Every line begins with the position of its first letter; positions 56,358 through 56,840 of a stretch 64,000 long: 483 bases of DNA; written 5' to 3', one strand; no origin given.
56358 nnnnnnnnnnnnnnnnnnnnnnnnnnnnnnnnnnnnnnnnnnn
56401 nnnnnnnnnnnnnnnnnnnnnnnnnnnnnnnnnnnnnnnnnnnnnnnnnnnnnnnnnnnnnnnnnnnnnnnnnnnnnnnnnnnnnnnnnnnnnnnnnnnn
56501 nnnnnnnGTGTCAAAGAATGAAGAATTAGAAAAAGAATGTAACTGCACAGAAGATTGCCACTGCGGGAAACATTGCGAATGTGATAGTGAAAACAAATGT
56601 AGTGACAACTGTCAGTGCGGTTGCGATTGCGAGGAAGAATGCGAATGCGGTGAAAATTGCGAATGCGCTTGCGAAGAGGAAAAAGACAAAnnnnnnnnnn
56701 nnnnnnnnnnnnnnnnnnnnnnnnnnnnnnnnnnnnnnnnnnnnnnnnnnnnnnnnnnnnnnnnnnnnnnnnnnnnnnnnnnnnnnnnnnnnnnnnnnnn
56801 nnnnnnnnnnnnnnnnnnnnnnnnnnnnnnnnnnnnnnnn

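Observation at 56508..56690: GrpE with a metallothionein-like N-terminal extension (16 Cys in 45 residues)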

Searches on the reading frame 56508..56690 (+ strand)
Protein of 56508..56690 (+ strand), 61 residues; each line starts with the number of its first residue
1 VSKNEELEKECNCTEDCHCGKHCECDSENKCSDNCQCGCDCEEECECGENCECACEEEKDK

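Call 13: search_protein_families(library=ncbifam, proteins=[window:56508-56690:+], max_evalue=1)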
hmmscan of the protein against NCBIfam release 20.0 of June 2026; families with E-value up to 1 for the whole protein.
seq(61 aa): 0 families

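Call 24: find_homologous_proteins(query=window:56535-56681:+, max_evalue=0.001)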
Query seq(49 aa): no candidate shares three 5-residue words with the query. No homologue found.

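Call 26: search_solved_structures(query=window:56508-56690:+, max_evalue=10, show_alignments=3)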
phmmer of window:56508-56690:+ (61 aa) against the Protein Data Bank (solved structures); distinct sequences matched with E-value up to 10: 0.

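Call 34: search_protein_representatives(protein=window:56508-56690:+)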
Query: 61 residues. Proteins with E-value up to 0.001 (for the whole library): 1; up to 1e-10: 0; up to 1e-30: 0. The best 1 are listed.
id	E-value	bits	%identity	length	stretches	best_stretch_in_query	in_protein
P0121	4.4e-05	39.7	33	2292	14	12-53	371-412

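Call 56: search_protein_families(library=pfam, proteins=[window:56508-56690:+], max_evalue=10)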
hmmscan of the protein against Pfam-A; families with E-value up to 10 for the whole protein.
seq(61 aa): 1 family
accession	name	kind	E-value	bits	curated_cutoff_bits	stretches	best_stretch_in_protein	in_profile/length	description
PF02067.21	Metallothio_5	-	4.2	8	25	0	12-29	16-33/41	Metallothionein family 5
